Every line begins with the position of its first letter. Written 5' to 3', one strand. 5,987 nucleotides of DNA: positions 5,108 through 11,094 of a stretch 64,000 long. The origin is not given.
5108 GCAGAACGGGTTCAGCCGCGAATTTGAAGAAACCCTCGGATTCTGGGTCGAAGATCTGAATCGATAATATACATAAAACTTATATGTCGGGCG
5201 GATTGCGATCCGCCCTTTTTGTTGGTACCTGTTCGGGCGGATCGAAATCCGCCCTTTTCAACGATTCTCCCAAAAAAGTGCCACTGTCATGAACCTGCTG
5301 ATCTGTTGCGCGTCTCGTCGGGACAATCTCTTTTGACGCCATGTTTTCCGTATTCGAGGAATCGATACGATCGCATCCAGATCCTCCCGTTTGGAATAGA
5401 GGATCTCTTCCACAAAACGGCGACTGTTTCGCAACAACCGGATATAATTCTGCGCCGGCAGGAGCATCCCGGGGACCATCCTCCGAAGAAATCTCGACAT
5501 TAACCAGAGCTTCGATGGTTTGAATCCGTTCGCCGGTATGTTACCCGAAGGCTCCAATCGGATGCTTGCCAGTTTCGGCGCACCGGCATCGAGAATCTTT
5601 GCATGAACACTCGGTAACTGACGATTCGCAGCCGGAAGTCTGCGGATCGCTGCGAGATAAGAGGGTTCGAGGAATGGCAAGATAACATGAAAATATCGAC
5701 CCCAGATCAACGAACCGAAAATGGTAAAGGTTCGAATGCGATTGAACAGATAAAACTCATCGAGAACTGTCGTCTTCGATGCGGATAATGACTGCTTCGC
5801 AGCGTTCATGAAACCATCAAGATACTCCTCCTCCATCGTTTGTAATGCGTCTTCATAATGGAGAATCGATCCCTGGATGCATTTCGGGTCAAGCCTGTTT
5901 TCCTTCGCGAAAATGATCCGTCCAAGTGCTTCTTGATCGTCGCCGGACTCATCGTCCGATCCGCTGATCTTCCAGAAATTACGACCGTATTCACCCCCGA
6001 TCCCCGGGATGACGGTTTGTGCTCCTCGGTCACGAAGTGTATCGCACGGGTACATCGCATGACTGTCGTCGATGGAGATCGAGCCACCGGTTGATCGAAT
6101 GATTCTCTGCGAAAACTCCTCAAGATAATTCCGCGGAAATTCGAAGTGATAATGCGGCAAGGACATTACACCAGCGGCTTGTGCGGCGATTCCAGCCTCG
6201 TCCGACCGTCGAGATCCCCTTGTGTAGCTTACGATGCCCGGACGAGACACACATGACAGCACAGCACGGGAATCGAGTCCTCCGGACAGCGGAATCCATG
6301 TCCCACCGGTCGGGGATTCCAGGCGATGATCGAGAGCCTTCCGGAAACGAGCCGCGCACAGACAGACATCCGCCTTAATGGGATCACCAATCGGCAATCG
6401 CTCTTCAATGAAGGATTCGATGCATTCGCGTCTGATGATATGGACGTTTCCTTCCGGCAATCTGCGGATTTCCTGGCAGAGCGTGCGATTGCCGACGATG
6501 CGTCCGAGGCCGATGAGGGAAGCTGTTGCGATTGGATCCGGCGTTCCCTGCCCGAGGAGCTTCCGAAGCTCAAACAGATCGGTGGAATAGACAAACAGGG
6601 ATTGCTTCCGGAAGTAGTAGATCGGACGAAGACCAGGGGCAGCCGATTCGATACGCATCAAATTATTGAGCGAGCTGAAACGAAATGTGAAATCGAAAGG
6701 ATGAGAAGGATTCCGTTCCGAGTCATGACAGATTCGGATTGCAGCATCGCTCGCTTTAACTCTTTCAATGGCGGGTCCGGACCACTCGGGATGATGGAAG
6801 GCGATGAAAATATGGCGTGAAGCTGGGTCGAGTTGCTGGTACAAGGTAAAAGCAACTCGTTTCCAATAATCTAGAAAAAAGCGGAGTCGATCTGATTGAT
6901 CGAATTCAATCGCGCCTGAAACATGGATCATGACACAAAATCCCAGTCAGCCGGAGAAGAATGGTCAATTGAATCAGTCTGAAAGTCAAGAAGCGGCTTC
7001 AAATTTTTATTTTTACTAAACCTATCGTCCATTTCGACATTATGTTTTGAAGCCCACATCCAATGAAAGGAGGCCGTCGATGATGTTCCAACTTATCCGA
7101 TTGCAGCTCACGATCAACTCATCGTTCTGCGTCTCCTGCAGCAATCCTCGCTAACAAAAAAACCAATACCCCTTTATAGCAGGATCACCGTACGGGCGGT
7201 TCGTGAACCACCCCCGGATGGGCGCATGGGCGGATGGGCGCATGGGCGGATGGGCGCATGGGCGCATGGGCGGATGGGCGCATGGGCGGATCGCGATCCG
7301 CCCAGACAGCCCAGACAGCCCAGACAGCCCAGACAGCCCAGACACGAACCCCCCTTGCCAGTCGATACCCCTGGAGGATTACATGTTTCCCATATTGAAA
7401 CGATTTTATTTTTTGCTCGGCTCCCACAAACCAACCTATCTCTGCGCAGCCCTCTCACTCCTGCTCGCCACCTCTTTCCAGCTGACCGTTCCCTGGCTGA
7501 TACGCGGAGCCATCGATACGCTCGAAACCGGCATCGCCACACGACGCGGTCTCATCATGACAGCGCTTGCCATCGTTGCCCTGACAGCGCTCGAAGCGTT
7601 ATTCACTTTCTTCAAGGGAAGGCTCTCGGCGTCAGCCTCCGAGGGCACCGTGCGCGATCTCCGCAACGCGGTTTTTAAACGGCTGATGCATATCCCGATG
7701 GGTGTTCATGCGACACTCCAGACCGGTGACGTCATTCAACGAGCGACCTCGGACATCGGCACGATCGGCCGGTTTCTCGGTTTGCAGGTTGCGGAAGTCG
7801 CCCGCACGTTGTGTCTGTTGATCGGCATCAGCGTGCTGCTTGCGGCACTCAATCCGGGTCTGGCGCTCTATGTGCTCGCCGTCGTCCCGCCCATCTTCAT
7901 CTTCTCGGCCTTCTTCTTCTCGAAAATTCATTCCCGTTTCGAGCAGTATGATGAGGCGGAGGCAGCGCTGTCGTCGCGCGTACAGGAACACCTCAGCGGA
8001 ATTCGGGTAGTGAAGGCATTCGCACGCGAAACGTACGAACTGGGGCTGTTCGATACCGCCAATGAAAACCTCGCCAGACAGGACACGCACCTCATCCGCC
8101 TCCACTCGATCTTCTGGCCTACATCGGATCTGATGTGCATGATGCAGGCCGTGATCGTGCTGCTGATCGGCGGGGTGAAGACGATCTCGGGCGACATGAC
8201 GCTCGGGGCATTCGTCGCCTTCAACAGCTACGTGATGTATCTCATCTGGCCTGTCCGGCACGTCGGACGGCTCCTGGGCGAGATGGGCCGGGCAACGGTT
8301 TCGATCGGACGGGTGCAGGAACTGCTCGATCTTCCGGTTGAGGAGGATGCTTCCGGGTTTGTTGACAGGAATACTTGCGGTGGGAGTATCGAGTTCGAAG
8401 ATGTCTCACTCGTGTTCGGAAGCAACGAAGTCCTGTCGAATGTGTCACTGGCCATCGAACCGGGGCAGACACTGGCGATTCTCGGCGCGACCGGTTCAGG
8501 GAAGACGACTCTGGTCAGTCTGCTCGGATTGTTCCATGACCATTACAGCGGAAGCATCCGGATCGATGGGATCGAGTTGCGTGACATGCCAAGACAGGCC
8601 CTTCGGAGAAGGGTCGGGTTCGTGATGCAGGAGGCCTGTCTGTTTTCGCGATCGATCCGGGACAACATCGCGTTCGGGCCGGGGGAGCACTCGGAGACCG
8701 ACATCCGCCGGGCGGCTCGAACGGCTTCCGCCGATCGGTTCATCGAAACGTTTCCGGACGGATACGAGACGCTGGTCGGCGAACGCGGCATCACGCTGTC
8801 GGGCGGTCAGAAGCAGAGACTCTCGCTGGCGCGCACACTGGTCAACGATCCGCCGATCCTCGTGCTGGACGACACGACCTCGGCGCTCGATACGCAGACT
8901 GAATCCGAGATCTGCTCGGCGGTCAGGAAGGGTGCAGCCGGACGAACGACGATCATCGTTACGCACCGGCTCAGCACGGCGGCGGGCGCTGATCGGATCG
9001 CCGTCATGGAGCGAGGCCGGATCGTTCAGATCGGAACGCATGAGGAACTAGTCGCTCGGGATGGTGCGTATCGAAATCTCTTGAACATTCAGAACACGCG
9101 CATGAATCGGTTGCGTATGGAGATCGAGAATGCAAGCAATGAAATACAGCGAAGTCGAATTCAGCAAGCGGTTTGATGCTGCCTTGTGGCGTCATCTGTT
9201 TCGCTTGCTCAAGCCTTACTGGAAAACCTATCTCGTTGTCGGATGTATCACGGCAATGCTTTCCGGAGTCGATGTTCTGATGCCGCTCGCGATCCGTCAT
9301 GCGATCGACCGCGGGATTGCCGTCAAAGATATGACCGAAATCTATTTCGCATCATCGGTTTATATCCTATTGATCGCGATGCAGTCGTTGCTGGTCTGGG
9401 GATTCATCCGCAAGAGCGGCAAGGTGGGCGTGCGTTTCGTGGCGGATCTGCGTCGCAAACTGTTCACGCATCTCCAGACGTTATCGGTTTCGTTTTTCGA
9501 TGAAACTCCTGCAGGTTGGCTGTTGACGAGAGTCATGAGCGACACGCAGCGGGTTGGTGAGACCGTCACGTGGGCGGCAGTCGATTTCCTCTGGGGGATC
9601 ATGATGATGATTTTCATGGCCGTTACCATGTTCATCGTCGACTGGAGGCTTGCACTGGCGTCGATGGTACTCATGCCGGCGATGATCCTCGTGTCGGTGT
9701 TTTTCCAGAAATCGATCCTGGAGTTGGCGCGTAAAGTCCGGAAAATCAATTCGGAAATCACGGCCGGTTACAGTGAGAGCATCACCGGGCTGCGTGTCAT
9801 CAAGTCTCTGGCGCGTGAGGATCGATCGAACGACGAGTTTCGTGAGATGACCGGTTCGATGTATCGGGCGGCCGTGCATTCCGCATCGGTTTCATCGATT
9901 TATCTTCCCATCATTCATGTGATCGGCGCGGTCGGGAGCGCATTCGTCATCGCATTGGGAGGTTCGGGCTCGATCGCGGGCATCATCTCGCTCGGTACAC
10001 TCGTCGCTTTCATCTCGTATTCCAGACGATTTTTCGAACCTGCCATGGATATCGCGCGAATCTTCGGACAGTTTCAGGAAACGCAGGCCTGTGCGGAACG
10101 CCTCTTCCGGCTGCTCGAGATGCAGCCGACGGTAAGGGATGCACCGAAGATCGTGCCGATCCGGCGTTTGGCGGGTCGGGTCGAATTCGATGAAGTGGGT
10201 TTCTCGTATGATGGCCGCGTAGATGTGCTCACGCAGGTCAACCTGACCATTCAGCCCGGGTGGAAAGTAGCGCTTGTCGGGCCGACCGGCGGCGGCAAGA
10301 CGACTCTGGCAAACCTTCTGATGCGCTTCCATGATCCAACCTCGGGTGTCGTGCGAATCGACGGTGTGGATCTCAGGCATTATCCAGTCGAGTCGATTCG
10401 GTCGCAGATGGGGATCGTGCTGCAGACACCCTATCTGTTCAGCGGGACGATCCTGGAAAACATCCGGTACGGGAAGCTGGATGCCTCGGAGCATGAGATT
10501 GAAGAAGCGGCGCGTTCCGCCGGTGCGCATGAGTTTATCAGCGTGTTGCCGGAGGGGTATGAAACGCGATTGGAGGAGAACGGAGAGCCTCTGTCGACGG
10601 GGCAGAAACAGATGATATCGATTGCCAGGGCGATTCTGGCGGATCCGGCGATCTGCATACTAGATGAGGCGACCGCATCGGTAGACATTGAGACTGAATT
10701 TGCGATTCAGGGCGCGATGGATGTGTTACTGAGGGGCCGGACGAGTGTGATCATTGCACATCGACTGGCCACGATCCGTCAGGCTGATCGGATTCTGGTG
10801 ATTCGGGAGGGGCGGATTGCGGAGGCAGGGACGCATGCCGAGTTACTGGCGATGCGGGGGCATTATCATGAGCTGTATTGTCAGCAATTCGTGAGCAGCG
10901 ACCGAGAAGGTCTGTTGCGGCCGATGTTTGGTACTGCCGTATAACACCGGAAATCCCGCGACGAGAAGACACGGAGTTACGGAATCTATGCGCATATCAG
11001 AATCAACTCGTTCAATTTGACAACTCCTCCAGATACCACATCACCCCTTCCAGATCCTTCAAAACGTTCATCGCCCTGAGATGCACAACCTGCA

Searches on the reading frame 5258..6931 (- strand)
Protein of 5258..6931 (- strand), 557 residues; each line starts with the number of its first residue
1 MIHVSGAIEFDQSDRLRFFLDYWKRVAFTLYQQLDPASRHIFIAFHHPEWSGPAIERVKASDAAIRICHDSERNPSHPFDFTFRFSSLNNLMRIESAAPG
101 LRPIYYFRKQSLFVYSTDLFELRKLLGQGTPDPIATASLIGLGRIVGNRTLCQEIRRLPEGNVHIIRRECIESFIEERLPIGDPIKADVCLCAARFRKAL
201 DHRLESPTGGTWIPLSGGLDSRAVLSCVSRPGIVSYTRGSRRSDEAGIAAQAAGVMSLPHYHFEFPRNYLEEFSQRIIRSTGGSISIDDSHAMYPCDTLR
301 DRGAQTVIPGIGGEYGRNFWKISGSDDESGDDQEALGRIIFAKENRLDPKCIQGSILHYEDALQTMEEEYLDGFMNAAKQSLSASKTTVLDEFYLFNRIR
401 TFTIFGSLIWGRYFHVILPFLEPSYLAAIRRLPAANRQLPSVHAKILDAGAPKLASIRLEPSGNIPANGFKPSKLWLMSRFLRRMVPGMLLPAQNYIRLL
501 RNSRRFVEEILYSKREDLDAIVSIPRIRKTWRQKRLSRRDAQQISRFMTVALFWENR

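Call 94: search_protein_families(library=pfam, proteins=[window:5258-6931:-], max_evalue=0.00001)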
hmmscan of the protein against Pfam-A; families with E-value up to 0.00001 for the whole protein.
window:5258-6931:- (557 aa): 1 family
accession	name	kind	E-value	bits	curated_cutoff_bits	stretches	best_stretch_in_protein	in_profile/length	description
PF00733.27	Asn_synthase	-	2.3e-06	28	21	0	215-313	24-128/354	Asparagine synthase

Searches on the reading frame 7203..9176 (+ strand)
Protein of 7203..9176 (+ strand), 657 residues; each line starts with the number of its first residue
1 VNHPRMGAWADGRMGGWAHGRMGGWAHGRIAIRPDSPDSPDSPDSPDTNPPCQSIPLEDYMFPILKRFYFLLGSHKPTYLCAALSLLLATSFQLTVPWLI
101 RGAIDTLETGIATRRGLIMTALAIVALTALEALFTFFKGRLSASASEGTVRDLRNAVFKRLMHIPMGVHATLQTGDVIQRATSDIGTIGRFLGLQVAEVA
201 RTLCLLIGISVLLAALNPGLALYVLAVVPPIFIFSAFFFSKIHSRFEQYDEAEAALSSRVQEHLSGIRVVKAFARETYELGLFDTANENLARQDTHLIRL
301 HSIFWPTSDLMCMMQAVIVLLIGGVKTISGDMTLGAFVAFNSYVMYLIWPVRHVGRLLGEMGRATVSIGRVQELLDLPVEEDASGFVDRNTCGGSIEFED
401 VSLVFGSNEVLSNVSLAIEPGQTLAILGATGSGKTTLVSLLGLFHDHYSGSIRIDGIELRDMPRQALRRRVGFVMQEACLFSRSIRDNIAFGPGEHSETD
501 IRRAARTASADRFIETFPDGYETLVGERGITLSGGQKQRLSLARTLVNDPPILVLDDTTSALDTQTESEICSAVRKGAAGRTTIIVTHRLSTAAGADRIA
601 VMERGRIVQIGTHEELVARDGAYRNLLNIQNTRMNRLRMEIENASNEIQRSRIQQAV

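Call 94: search_protein_families(library=pfam, proteins=[window:7203-9176:+], max_evalue=0.00001)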
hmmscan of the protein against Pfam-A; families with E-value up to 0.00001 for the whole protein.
window:7203-9176:+ (657 aa): 3 families
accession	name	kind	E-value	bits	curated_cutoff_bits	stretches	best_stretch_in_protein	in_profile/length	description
PF00664.28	ABC_membrane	-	3.9e-47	161.7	28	1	81-351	3-274/274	ABC transporter transmembrane region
PF00005.33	ABC_tran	-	3.6e-31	109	25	1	411-560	1-137/137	ABC transporter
PF02463.25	SMC_N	-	2.9e-07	30.6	40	0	531-601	136-210/220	RecF/RecN/SMC N terminal domain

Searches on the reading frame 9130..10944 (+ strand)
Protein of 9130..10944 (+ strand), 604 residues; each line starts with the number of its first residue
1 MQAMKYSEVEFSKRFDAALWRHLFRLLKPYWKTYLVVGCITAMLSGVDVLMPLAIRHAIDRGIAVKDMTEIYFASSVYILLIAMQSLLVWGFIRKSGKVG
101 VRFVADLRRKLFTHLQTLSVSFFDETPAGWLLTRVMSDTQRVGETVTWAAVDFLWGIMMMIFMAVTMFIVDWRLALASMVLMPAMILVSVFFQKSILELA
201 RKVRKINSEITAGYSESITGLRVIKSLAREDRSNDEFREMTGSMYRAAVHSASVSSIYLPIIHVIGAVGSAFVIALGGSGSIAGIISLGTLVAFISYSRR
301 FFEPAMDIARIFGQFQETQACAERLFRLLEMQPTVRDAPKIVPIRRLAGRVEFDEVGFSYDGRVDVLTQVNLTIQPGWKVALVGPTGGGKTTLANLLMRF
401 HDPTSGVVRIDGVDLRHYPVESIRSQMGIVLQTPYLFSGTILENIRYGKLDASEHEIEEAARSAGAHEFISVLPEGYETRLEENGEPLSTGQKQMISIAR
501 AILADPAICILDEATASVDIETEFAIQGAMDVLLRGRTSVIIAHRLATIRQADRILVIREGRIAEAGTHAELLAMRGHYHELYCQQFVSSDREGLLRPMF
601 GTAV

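Call 94: search_protein_families(library=pfam, proteins=[window:9130-10944:+], max_evalue=0.00001)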
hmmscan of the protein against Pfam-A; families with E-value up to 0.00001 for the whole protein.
window:9130-10944:+ (604 aa): 2 families
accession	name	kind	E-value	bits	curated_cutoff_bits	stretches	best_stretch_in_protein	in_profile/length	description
PF00664.28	ABC_membrane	-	1.9e-46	159.4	28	1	37-303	3-272/274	ABC transporter transmembrane region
PF00005.33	ABC_tran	-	2.1e-29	103.3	25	1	367-516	1-137/137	ABC transporter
